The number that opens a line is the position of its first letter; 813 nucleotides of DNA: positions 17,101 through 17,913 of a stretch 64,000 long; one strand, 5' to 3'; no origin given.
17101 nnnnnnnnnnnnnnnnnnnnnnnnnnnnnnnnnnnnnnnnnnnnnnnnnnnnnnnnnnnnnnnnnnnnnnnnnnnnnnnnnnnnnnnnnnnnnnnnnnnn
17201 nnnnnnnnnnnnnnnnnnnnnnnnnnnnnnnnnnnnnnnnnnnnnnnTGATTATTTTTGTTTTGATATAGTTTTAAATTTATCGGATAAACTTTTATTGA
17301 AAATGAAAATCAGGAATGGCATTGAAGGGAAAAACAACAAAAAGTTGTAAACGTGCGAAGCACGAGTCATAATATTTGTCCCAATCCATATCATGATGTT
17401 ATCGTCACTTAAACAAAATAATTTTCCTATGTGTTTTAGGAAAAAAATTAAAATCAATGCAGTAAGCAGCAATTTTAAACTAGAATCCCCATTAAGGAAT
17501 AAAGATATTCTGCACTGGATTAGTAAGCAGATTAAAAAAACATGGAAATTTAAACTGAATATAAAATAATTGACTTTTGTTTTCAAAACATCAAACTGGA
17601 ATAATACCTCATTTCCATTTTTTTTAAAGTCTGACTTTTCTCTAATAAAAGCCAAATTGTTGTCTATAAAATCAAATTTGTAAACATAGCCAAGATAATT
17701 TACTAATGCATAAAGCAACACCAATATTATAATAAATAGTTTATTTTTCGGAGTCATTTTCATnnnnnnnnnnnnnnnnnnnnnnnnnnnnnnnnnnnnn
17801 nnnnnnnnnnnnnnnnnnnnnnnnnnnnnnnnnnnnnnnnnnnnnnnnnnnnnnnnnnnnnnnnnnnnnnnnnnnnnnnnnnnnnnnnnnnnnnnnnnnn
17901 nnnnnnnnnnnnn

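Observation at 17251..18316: Divergent mini-exosortase + 4-TM partner cassette wedged inside a bacillosamine-type sugar sub-operon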

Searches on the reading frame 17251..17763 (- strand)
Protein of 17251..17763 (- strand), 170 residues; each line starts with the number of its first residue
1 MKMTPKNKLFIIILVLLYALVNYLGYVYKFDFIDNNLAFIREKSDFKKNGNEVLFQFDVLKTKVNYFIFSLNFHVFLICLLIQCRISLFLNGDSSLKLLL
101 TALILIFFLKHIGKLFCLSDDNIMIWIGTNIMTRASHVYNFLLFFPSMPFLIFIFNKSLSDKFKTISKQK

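Call 3: search_protein_families(library=ncbifam, proteins=[window:17251-17763:-], max_evalue=0.01)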
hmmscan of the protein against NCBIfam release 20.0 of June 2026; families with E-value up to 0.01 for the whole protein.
window:17251-17763:- (170 aa): 0 families

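Call 4: search_protein_families(library=pfam, proteins=[window:17251-17763:-], max_evalue=0.01)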
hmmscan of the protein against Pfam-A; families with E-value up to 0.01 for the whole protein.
window:17251-17763:- (170 aa): 0 families

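Call 5: search_protein_families(library=ncbifam, proteins=[window:17251-17763:-], max_evalue=10)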
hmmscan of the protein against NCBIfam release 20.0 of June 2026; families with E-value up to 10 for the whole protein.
window:17251-17763:- (170 aa): 1 family
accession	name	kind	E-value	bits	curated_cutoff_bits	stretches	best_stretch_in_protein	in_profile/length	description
NF002754.0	PRK02797.1-3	equivalog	0.024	13.7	639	1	32-94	240-296/359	TDP-N-acetylfucosamine:lipid II N-acetylfucosaminyltransferase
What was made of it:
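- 17251..17763 (-): Partner-1: 170-aa polytopic membrane protein that overlaps Xrt1 by 23 nt. It has an invariant C-terminal F-P-x-x-P-F-L motif followed by a basic tail. No NCBIfam or Pfam family (calls 3-5).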

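Call 34: search_protein_representatives(protein=window:17251-17763:-)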
Query: 170 residues. Proteins with E-value up to 0.001 (for the whole library): 5; up to 1e-10: 4; up to 1e-30: 1. The best 5 are listed.
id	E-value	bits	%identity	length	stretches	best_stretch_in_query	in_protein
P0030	2.3e-81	288.0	80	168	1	3-170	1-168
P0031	6.2e-26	107.7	41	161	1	6-162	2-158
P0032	8.9e-24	100.7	38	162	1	6-164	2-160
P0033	1.3e-12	64.4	36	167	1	6-166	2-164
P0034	2.3e-05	40.8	25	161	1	7-160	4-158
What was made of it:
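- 17251..17763 (-): Only 5 representative clusters among 1.84e9 proteins (call 34).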

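Call 44: search_solved_structures(query=A3, max_evalue=1)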
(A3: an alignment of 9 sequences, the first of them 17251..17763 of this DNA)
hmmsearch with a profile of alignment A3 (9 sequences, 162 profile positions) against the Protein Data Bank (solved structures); distinct sequences matched with E-value up to 1: 0.

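Call 52: list_cluster_members(proteins=[P0001, P0014, window:17251-17763:-, window:11837-12289:-, window:10162-11832:-])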
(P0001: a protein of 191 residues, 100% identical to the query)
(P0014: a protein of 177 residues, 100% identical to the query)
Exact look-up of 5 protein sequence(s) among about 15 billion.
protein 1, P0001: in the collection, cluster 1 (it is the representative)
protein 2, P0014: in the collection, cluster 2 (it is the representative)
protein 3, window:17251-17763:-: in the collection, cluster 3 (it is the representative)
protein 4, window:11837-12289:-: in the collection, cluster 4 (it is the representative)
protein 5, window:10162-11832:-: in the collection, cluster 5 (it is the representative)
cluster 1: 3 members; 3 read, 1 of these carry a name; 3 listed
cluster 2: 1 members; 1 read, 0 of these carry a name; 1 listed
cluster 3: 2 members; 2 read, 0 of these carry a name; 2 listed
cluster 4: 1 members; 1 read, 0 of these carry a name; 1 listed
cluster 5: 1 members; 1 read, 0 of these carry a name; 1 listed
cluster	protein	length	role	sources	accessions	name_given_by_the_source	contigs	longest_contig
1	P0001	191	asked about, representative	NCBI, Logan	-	-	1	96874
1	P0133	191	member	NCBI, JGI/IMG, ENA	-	exosortase/archaeosortase family protein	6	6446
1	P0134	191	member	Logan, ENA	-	-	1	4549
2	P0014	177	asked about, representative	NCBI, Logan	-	-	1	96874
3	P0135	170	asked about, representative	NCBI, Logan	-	-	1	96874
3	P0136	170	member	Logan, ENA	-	-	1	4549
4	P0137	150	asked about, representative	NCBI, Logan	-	-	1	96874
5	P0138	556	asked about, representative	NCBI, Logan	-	-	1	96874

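Call 89: predict_structure(alignment_id=A10)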
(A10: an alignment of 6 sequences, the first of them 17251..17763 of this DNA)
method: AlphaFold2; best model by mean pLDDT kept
length: 170 residues; sequences in the alignment: 6
mean_pLDDT: 73.8   pTM: 0.64
mean pLDDT of the five models: 73.8, 72.6, 67.8, 66.8, 63.0
residues with pLDDT >= 90: 0; 70-90: 111; 50-70: 52; < 50: 7
segments of 3 or more residues with pLDDT < 50: 45-49
pLDDT, mean of each block of 10 residues (from residue 1): 70 85 78 76 55 78 68 77 81 70 84 82 86 80 65 64 59
secondary structure, 60 per line:
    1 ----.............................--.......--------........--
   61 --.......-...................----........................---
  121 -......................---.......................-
elements in order: H5-27 E28-33 E36-42 E51-58 H63-69 H71-89 H94-117 H122-143 H147-169
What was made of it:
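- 17251..17763 (-): AF2 model has pLDDT 73.8, with TM1, a 3-stranded sheet and 4 helices (call 89).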
